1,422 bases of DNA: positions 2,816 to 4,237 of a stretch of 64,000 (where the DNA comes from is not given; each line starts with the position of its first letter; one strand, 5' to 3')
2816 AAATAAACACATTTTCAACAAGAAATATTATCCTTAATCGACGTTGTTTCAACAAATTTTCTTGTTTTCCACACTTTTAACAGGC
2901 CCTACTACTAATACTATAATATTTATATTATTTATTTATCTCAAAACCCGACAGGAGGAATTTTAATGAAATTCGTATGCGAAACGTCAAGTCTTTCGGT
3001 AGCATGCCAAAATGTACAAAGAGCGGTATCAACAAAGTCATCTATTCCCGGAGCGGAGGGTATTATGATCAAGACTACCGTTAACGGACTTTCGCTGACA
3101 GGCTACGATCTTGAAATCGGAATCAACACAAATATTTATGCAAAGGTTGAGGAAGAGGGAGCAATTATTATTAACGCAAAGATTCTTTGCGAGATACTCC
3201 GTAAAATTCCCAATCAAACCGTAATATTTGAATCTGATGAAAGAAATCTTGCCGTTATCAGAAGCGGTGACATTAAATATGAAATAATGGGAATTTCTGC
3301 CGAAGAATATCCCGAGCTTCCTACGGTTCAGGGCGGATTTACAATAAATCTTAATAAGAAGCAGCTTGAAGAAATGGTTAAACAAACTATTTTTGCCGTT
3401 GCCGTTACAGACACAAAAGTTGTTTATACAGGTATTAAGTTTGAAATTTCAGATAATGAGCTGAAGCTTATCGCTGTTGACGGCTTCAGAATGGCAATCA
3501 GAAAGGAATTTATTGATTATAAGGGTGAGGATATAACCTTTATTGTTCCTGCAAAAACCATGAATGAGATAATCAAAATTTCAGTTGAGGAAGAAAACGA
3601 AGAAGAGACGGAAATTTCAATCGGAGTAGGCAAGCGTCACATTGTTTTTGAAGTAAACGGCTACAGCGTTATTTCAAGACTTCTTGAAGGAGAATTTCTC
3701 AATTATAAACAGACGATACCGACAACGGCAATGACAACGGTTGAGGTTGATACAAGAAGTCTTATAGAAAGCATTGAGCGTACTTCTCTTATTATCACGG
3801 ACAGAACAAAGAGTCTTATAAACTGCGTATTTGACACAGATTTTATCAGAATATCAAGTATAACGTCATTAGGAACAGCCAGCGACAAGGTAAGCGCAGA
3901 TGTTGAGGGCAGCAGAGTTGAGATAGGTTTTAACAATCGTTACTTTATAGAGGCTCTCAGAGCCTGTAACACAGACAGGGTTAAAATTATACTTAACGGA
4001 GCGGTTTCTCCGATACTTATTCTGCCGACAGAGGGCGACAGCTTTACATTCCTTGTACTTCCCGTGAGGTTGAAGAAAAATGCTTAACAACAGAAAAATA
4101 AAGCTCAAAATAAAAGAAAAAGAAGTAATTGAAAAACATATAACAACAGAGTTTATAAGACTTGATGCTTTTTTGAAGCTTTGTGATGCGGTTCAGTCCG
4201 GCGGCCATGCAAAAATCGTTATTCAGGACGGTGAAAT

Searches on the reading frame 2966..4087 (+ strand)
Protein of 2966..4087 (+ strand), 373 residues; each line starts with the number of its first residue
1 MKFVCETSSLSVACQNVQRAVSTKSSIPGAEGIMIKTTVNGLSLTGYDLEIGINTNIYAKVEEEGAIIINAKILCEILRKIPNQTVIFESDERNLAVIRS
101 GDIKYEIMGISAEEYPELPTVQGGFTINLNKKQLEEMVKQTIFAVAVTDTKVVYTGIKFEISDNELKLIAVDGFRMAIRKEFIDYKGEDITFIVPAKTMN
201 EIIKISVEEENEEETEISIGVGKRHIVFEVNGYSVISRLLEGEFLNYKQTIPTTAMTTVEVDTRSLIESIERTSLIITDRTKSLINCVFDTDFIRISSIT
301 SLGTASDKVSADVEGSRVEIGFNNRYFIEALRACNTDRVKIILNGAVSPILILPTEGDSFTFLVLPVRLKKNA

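Call 5: search_protein_families(library=ncbifam, proteins=[window:2966-4087:+], max_evalue=0.00001)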
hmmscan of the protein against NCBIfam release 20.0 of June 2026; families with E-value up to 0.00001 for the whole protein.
window:2966-4087:+ (373 aa): 3 families
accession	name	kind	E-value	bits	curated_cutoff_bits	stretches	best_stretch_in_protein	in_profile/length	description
TIGR00663.1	dnan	equivalog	1.8e-84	283.9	137.65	1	1-369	1-367/367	DNA polymerase III subunit beta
NF004184.0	PRK05643.3-2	equivalog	8.5e-50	169.7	443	1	10-368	10-374/375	DNA polymerase III subunit beta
NF011508.0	PRK14946.1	equivalog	1.4e-21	77.1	513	1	1-363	1-360/366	DNA polymerase III subunit beta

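Call 16: find_related_loci(query=window:2966-4087:+, collection=genome_contigs, flank=10000)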
Query window:2966-4087:+ (373 aa) in genome_contigs; peptide patterns used: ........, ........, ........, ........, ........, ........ (x = any residue, [..] = any of these).
267 stretches matched a pattern; 49 encode a relative of the query (tblastn E <= 1e-3); 45 distinct loci.
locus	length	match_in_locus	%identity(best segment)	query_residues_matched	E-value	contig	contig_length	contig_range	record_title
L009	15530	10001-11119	99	1-373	0e+0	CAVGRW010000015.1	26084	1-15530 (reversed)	Bacteroidaceae bacterium isolate G02651-L1_cleanbin_000010 genome assembly, contig: Spades_G02651-L1_contig_1201, whole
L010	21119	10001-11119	98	1-373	0e+0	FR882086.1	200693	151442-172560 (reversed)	Ruminococcus sp. CAG:563 genomic scaffold, scf145, whole genome shotgun sequence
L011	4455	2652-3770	99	1-373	0e+0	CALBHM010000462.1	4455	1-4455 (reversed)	MAG TPA_asm: uncultured Ruminococcus sp. isolate SRR1747025_bin.14_CONCOCT_v1.1_MAG genome assembly, contig: ERZ808247.4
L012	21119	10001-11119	98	1-373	0e+0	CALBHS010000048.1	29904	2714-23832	MAG TPA_asm: uncultured Clostridia bacterium isolate SRR1747043_bin.37_CONCOCT_v1.1_MAG genome assembly, contig: ERZ8082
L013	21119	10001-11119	97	1-373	0e+0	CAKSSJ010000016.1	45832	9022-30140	MAG: uncultured Eubacteriales bacterium isolate REFINED_METABAT215_TOP10_CONTIGS_1500_ASSEMBLY_K77_MERGED__Hadza_MoBio_h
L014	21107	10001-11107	93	1-369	0e+0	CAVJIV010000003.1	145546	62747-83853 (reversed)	bacterium isolate G02627-L1_cleanbin_000004 genome assembly, contig: Spades_G02627-L1_contig_14, whole genome shotgun se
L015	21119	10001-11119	94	1-373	0e+0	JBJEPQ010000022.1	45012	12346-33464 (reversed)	MAG: Acutalibacteraceae bacterium isolate FUKU07_bin.010 NODE_206_length_45012_cov_19.314567, whole genome shotgun seque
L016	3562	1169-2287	93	1-373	0e+0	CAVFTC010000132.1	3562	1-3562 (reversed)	Bacteroides faecis isolate H07647-L1_cleanbin_000006 genome assembly, contig: Spades_H07647-L1_contig_19181, whole genom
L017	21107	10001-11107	95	1-369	0e+0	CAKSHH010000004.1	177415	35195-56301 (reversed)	MAG: uncultured Eubacteriales bacterium isolate REFINED_METABAT215_TOP10_CONTIGS_1500_ASSEMBLY_K77_MERGED__Hadza_MoBio_h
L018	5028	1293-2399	93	1-369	0e+0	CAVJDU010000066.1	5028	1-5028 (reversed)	uncultured Coriobacteriaceae bacterium isolate H07682-L1_cleanbin_000007 genome assembly, contig: Spades_H07682-L1_conti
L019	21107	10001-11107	94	1-369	0e+0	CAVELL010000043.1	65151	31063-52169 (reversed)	Eggerthellaceae bacterium isolate H07676-L1_cleanbin_000001 genome assembly, contig: Spades_H07676-L1_contig_271, whole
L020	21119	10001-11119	85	1-373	0e+0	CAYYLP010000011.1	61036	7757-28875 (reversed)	MAG TPA_asm: uncultured Ruminococcus sp. isolate binchicken_co370_252 genome assembly, contig: NODE_666_length_61036_cov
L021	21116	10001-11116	81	1-372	0e+0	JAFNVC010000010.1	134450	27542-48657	MAG: Clostridia bacterium isolate RGIG150 Dairy_cattle_Cecum-2__c427971, whole genome shotgun sequence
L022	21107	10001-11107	81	1-369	0e+0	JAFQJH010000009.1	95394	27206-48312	MAG: Clostridia bacterium isolate RGIG1871 Goat_Cecum-6__c218, whole genome shotgun sequence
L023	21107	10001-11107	81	1-369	0e+0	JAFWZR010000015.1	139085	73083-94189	MAG: Clostridia bacterium isolate RGIG6217 Sheep_Rectum-2__c533386, whole genome shotgun sequence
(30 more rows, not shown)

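Call 24: find_homologous_proteins(query=window:2966-4087:+, max_evalue=1e-20)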
Query window:2966-4087:+ (373 aa): 7419 proteins with E <= 1e-20 among 8000 candidates; the best 120 are listed.
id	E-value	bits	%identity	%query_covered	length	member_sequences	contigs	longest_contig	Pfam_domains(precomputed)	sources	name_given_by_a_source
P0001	1.1e-225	766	96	100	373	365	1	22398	PF00712.25,PF02768.21,PF02767.22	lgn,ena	-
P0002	1.0e-224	763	97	100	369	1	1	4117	PF00712.25,PF02768.21,PF02767.22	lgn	-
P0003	3.5e-219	745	93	100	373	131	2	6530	PF00712.25,PF02768.21,PF02767.22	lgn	-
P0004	8.7e-219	743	92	100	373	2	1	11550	PF00712.25,PF02768.21,PF02767.22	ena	-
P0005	3.1e-202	689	86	100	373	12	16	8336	PF00712.25,PF02768.21,PF02767.22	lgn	-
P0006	8.0e-194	661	82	100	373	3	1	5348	PF00712.25,PF02768.21,PF02767.22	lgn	-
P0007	1.2e-193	661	82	100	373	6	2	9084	PF00712.25,PF02768.21,PF02767.22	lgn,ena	-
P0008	1.3e-191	654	80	100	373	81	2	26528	PF00712.25,PF02768.21,PF02767.22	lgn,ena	-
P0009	1.4e-191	654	81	100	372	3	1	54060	PF00712.25,PF02768.21,PF02767.22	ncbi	-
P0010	8.5e-191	651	80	100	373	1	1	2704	PF00712.25,PF02768.21,PF02767.22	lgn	-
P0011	1.6e-189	647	80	100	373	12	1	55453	PF00712.25,PF02768.21,PF02767.22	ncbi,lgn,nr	ncbi:MAG: DNA polymerase III subunit beta [Clostridia bacterium]|nr:DNA polymerase III subunit beta 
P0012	2.3e-189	647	80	100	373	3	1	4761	PF00712.25,PF02768.21,PF02767.22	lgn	-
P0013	6.3e-189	645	79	100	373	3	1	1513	PF00712.25,PF02768.21,PF02767.22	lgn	-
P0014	6.5e-189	645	79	100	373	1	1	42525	PF00712.25,PF02768.21,PF02767.22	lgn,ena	-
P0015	2.6e-188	643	79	100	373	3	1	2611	PF00712.25,PF02768.21,PF02767.22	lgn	-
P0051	1.2e-152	526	65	100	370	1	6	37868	PF00712.25,PF02768.21,PF02767.22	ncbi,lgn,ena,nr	ncbi:MAG: DNA polymerase III subunit beta [Clostridia bacterium]|nr:DNA polymerase III subunit beta 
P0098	6.5e-145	501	64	99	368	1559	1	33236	PF00712.25,PF02768.21,PF02767.22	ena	-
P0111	3.2e-144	498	62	99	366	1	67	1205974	PF00712.25,PF02768.21,PF02767.22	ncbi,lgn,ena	-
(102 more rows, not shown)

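Call 25: find_encoding_contigs(protein=P0111, flank=10000, max_places=3)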
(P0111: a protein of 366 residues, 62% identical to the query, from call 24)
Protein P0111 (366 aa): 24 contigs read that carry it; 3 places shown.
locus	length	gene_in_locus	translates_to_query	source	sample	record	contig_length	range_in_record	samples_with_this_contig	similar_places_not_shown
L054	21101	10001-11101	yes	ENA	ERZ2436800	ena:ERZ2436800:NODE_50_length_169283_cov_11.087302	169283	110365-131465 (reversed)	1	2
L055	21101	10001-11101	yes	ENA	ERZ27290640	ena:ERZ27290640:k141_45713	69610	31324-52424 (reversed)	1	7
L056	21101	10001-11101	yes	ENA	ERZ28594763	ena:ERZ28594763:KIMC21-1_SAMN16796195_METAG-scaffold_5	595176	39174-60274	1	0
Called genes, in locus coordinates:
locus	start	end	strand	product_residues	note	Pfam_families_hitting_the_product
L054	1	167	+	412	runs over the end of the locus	PF01208:URO-D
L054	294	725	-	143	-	-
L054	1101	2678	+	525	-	PF02838:Glyco_hydro_20b, PF00728:Glyco_hydro_20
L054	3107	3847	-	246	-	PF00069:Pkinase, PF07714:PK_Tyr_Ser-Thr, PF17667:Pkinase_fungal (weak), PF03109:ABC1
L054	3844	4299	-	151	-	-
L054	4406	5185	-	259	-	PF03629:SASA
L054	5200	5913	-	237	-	PF00561:Abhydrolase_1 (faint), PF00756:Esterase (faint), PF12146:Hydrolase_4 (faint)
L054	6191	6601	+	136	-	PF00581:Rhodanese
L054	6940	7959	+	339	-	PF00356:LacI, PF13407:Peripla_BP_4 (faint), PF13377:Peripla_BP_3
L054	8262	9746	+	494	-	PF11638:DnaA_N, PF00308:Bac_DnaA, PF01637:ATPase_2 (weak), PF00004:AAA, PF08299:Bac_DnaA_C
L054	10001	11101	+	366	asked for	PF00712:DNA_pol3_beta, PF02767:DNA_pol3_beta_2, PF02768:DNA_pol3_beta_3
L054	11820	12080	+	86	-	PF13275:S4_2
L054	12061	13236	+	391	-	PF02463:SMC_N, PF13175:AAA_15, PF13476:AAA_23, PF13304:AAA_21 (faint)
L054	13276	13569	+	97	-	PF04025:RemA-like (weak)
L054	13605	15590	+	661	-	PF02518:HATPase_c, PF00204:DNA_gyraseB, PF01751:Toprim, PF00986:DNA_gyraseB_C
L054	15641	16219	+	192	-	-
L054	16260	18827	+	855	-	PF00521:DNA_topoisoIV, PF03989:DNA_gyraseA_C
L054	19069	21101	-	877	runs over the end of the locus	PF00512:HisKA, PF02518:HATPase_c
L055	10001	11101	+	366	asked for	PF00712:DNA_pol3_beta, PF02767:DNA_pol3_beta_2, PF02768:DNA_pol3_beta_3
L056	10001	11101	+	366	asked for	PF00712:DNA_pol3_beta, PF02767:DNA_pol3_beta_2, PF02768:DNA_pol3_beta_3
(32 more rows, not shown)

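Call 26: find_encoding_contigs(protein=P0098, flank=10000, max_places=2)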
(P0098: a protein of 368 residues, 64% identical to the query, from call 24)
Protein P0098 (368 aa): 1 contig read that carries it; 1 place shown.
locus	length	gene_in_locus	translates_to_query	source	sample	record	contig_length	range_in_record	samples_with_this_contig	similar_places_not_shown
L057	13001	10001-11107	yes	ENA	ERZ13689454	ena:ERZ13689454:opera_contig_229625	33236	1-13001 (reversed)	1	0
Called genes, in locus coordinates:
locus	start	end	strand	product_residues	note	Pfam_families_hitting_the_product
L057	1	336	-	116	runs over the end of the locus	PF01475:FUR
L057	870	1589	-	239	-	-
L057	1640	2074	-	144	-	-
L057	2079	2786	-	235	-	-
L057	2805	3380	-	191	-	-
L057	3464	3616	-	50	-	-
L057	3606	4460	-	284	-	PF07934:OGG_N, PF00730:HhH-GPD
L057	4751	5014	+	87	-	-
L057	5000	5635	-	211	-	PF00730:HhH-GPD, PF00633:HHH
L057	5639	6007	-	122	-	PF00903:Glyoxalase, PF13669:Glyoxalase_4 (weak)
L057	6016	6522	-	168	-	PF13302:Acetyltransf_3, PF00583:Acetyltransf_1, PF13673:Acetyltransf_10, PF13508:Acetyltransf_7, PF08445:FR47 (weak)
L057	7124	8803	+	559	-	PF13177:DNA_pol3_delta2, PF00004:AAA, PF21960:RCF1-5-like_lid (faint), PF22608:DNAX_ATPase_lid, PF12169:DNA_pol3_gamma3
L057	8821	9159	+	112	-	PF02575:YbaB_DNA_bd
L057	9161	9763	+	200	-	PF21176:RecR_HhH, PF13662:Toprim_4, PF01751:Toprim, PF21175:RecR_C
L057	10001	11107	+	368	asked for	PF00712:DNA_pol3_beta, PF02767:DNA_pol3_beta_2, PF02768:DNA_pol3_beta_3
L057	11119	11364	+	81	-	PF13275:S4_2, PF01479:S4 (weak)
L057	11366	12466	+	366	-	PF02463:SMC_N, PF13476:AAA_23, PF13304:AAA_21 (weak)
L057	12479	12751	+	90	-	PF04025:RemA-like (weak)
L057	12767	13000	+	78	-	PF01757:Acyl_transf_3 (weak)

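Call 27: find_encoding_contigs(protein=P0051, flank=10000, max_places=2)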
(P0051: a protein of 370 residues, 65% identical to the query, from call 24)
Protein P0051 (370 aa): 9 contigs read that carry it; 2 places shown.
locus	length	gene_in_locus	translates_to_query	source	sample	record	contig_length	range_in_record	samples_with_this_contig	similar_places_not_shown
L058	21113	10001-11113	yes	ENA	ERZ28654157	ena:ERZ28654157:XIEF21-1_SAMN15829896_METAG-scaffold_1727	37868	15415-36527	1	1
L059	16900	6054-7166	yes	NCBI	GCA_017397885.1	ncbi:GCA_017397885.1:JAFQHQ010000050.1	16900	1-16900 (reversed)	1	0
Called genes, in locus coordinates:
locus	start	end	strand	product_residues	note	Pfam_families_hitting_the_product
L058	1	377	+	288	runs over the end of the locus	PF02195:ParB_N, PF17762:HTH_ParB, PF23552:ParB_C (weak)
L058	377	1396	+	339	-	PF02424:ApbE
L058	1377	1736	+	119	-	PF07009:NusG_II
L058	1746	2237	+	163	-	PF12822:ECF_trnsprt, PF07456:Hpre_diP_synt_I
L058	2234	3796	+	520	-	PF22148:Fervidolysin_NPro-like (weak), PF00082:Peptidase_S8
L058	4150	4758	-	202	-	PF12844:HTH_19, PF13560:HTH_31, PF01381:HTH_3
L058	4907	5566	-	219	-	PF01909:NTP_transf_2, PF18765:Polbeta (weak)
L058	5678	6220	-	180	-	PF07155:ECF-ribofla_trS (weak), PF12822:ECF_trnsprt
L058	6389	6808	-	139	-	PF12953:DUF3842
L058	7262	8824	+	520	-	PF13177:DNA_pol3_delta2, PF00004:AAA, PF13401:AAA_22 (faint), PF21960:RCF1-5-like_lid (weak), PF22608:DNAX_ATPase_lid, PF12169:DNA_pol3_gamma3, PF21694:DNA_pol3_delta_C (faint)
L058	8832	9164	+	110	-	PF02575:YbaB_DNA_bd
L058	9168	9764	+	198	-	PF21176:RecR_HhH, PF01751:Toprim, PF13662:Toprim_4, PF21175:RecR_C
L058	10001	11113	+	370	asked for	PF00712:DNA_pol3_beta, PF02767:DNA_pol3_beta_2, PF02768:DNA_pol3_beta_3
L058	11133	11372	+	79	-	PF13275:S4_2, PF01479:S4 (weak)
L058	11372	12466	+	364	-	PF02463:SMC_N, PF13175:AAA_15, PF13476:AAA_23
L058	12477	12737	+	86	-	-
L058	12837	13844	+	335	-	-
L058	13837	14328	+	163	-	PF00293:NUDIX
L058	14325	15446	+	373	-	PF00149:Metallophos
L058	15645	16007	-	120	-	PF02021:UPF0102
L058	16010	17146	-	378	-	PF00657:Lipase_GDSL, PF13472:Lipase_GDSL_2, PF17182:OSK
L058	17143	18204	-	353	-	-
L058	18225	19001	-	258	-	PF00884:Sulfatase (weak), PF01663:Phosphodiest, PF01676:Metalloenzyme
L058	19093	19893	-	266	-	PF01261:AP_endonuc_2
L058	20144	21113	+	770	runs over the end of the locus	?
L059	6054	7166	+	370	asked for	PF00712:DNA_pol3_beta, PF02767:DNA_pol3_beta_2, PF02768:DNA_pol3_beta_3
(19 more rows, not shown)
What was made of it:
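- On Active chromosomal origin (oriC): More distant clade members (L057, L058) do show minus-strand genes to the left of dnaX (calls 26, 27).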

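Call 29: find_homologous_proteins(query=L054:8262-9746:+, max_evalue=1e-20)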
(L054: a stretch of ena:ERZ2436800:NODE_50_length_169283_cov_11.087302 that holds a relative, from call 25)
Query L054:8262-9746:+ (494 aa): 8000 proteins with E <= 1e-20 among 8000 candidates; the best 120 are listed.
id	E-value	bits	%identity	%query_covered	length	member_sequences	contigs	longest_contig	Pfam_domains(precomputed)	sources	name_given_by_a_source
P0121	0.0e+0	1040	94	100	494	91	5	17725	PF11638.14,PF00308.25,PF08299.18,PF00004.36,PF01637.25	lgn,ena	-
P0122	3.6e-264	895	81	100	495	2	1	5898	PF13173.13,PF11638.14,PF00308.25,PF08299.18,PF00004.36,PF01637.25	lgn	-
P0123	8.4e-172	590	59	91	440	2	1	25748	PF11638.14,PF01695.24,PF00308.25,PF08299.18,PF00004.36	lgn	-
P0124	2.9e-169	582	58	92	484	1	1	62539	PF11638.14,PF01695.24,PF00308.25,PF08299.18,PF00004.36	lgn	-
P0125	1.7e-168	579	59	91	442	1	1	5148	PF11638.14,PF01695.24,PF00308.25,PF08299.18,PF00004.36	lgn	-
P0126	1.5e-167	576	59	90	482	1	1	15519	PF11638.14,PF01695.24,PF00308.25,PF08299.18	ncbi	-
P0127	1.8e-167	576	58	91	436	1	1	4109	PF11638.14,PF01695.24,PF00308.25,PF08299.18,PF00004.36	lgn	-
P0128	4.8e-167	575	57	91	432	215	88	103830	PF11638.14,PF01695.24,PF00308.25,PF08299.18,PF00004.36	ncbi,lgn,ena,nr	ncbi:MAG: chromosomal replication initiator protein DnaA [Clostridiales bacterium]|nr:chromosomal re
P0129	9.5e-167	574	56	95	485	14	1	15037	PF11638.14,PF01695.24,PF00308.25,PF08299.18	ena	-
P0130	1.2e-166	573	58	91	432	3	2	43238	PF11638.14,PF01695.24,PF00308.25,PF08299.18,PF00004.36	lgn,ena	-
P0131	1.3e-166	573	58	91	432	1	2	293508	PF11638.14,PF01695.24,PF00308.25,PF08299.18,PF00004.36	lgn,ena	-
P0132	1.5e-166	573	58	90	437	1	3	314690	PF11638.14,PF01695.24,PF00308.25,PF08299.18,PF00004.36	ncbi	ncbi:MAG: chromosomal replication initiator protein DnaA [Acutalibacteraceae bacterium]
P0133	1.5e-166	573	58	90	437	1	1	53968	PF11638.14,PF01695.24,PF00308.25,PF08299.18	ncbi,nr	ncbi:MAG: chromosomal replication initiator protein DnaA [Clostridiales bacterium]|nr:chromosomal re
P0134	7.8e-166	571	57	93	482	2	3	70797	PF11638.14,PF01695.24,PF00308.25,PF08299.18,PF00004.36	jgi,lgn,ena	-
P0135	2.6e-165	569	58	90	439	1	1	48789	PF11638.14,PF00308.25,PF08299.18,PF00004.36,PF01637.25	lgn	-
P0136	2.3e-164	566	54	97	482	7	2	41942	PF11638.14,PF01695.24,PF00308.25,PF08299.18,PF00004.36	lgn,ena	-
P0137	2.9e-164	565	58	91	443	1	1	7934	PF13173.13,PF11638.14,PF01695.24,PF00308.25,PF08299.18,PF00004.36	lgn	-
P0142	8.1e-162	557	57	90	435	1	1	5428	PF11638.14,PF01695.24,PF00308.25,PF08299.18,PF00910.29,PF00004.36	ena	-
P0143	1.9e-161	556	57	91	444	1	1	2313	PF13173.13,PF11638.14,PF01695.24,PF00308.25,PF08299.18,PF00910.29,PF00004.36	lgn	-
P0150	1.6e-160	553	56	91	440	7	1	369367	PF11638.14,PF01695.24,PF00308.25,PF08299.18,PF00910.29,PF00004.36,PF01637.25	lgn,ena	-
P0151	3.7e-160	552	55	91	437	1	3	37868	PF11638.14,PF01695.24,PF00308.25,PF08299.18,PF00004.36,PF13401.13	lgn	-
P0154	5.5e-160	551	57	91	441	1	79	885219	PF11638.14,PF01695.24,PF00308.25,PF08299.18,PF00910.29,PF00004.36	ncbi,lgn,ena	-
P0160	1.2e-159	550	57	91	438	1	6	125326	PF13173.13,PF11638.14,PF01695.24,PF00308.25,PF08299.18,PF00910.29,PF00004.36,PF13401.13,PF01637.25,PF13191.13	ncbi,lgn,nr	ncbi:MAG: chromosomal replication initiator protein DnaA [Clostridia bacterium]|nr:chromosomal repli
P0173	9.8e-159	547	57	89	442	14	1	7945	PF11638.14,PF01695.24,PF00308.25,PF08299.18,PF00910.29,PF00004.36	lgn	-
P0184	1.2e-157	544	56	91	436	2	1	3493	PF11638.14,PF01695.24,PF00308.25,PF08299.18,PF00004.36,PF01637.25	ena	-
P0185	1.5e-157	543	56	91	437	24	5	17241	PF11638.14,PF00308.25,PF08299.18,PF00004.36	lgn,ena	-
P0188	2.3e-157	543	57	89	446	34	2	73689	PF11638.14,PF01695.24,PF00308.25,PF08299.18,PF00910.29,PF00004.36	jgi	-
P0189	3.5e-157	542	56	91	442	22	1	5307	PF13173.13,PF11638.14,PF00308.25,PF08299.18,PF00910.29,PF00004.36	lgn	-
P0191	4.7e-157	542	56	91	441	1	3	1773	PF11638.14,PF00308.25,PF08299.18,PF00004.36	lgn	-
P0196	6.3e-157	541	55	91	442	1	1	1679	PF11638.14,PF01695.24,PF00308.25,PF08299.18,PF00910.29,PF00004.36,PF01637.25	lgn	-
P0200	1.2e-156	540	56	91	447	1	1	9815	PF11638.14,PF22688.3,PF01695.24,PF00308.25,PF08299.18,PF00004.36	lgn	-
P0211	2.1e-155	536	55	91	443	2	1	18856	PF11638.14,PF01695.24,PF00308.25,PF08299.18,PF00004.36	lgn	-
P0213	3.1e-155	536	56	91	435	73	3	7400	PF11638.14,PF01695.24,PF00308.25,PF08299.18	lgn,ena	-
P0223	1.0e-154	534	55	91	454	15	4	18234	PF13173.13,PF11638.14,PF01695.24,PF00308.25,PF08299.18,PF00004.36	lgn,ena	-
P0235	1.1e-153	531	54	89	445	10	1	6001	PF11638.14,PF01695.24,PF00308.25,PF08299.18,PF00910.29,PF00004.36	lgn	-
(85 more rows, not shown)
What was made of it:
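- Tried and rejected: I took DnaA from the closest relative with the standard order (L054) and searched the protein collection (call 29).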

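Call 30: find_encoding_contigs(protein=P0151, flank=10000, max_places=3)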
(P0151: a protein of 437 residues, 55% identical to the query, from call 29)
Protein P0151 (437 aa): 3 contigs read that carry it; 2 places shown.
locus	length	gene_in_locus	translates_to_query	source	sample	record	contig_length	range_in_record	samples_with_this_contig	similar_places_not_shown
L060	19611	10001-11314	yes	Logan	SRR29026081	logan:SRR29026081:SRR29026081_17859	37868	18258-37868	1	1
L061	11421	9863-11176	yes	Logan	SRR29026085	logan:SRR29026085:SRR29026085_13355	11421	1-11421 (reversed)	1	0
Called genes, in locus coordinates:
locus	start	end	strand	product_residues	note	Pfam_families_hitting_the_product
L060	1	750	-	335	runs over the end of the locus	-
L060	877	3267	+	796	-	PF14498:Glyco_hyd_65N_2, PF22124:Glyco_hydro_95_cat, PF21307:Glyco_hydro_95_C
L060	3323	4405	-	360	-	PF14751:DUF4474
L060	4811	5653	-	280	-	PF13083:KH_KhpA-B, PF01424:R3H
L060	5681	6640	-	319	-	PF02096:60KD_IMP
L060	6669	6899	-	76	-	PF01809:YidD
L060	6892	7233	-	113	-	PF00825:Ribonuclease_P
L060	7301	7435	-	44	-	PF00468:Ribosomal_L34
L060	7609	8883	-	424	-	PF07690:MFS_1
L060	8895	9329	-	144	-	PF03703:bPH_2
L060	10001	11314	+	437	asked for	PF11638:DnaA_N, PF01695:IstB_IS21 (weak), PF00308:Bac_DnaA, PF00004:AAA (weak), PF13401:AAA_22 (faint), PF08299:Bac_DnaA_C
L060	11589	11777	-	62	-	-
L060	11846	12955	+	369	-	PF00712:DNA_pol3_beta, PF02767:DNA_pol3_beta_2, PF02768:DNA_pol3_beta_3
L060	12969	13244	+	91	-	PF13275:S4_2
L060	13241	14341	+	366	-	PF02463:SMC_N, PF13476:AAA_23 (weak)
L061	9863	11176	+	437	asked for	PF11638:DnaA_N, PF01695:IstB_IS21 (weak), PF00308:Bac_DnaA, PF00004:AAA (weak), PF13401:AAA_22 (faint), PF08299:Bac_DnaA_C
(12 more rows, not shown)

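Call 31: find_encoding_contigs(protein=P0128, flank=10000, max_places=4)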
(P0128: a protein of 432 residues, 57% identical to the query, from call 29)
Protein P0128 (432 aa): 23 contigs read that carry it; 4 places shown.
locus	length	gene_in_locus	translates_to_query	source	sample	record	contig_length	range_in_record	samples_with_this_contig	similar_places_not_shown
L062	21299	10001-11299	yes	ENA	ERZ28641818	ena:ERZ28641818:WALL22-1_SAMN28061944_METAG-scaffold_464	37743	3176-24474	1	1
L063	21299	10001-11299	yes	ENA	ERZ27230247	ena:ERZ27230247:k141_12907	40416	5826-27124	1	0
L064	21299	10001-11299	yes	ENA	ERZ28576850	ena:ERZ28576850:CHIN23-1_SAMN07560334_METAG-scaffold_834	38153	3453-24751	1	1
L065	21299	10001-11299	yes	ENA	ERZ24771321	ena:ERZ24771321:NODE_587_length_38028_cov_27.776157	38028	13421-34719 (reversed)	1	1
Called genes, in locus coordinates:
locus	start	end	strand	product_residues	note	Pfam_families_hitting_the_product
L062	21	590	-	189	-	PF01227:GTP_cyclohydroI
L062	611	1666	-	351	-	PF01841:Transglut_core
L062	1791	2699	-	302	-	PF03816:LytR_cpsA_psr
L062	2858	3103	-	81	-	PF01084:Ribosomal_S18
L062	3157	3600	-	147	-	PF00436:SSB, PF22657:SSB_1 (weak)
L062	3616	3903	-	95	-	PF01250:Ribosomal_S6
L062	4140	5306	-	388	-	PF00389:2-Hacid_dh, PF02826:2-Hacid_dh_C, PF03446:NAD_binding_2 (weak)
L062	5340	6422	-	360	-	PF00266:Aminotran_5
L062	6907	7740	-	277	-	PF14804:Jag_N, PF13083:KH_KhpA-B, PF01424:R3H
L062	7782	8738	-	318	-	PF02096:60KD_IMP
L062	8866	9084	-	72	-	PF01809:YidD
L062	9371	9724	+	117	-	-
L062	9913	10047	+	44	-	-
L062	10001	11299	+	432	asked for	PF11638:DnaA_N, PF01695:IstB_IS21 (weak), PF00308:Bac_DnaA, PF00004:AAA (weak), PF08299:Bac_DnaA_C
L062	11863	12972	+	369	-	PF00712:DNA_pol3_beta, PF02767:DNA_pol3_beta_2, PF02768:DNA_pol3_beta_3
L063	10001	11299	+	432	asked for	PF11638:DnaA_N, PF01695:IstB_IS21 (weak), PF00308:Bac_DnaA, PF00004:AAA (weak), PF08299:Bac_DnaA_C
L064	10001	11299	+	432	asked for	PF11638:DnaA_N, PF01695:IstB_IS21 (weak), PF00308:Bac_DnaA, PF00004:AAA (weak), PF08299:Bac_DnaA_C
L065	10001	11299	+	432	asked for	PF11638:DnaA_N, PF01695:IstB_IS21 (weak), PF00308:Bac_DnaA, PF00004:AAA (weak), PF08299:Bac_DnaA_C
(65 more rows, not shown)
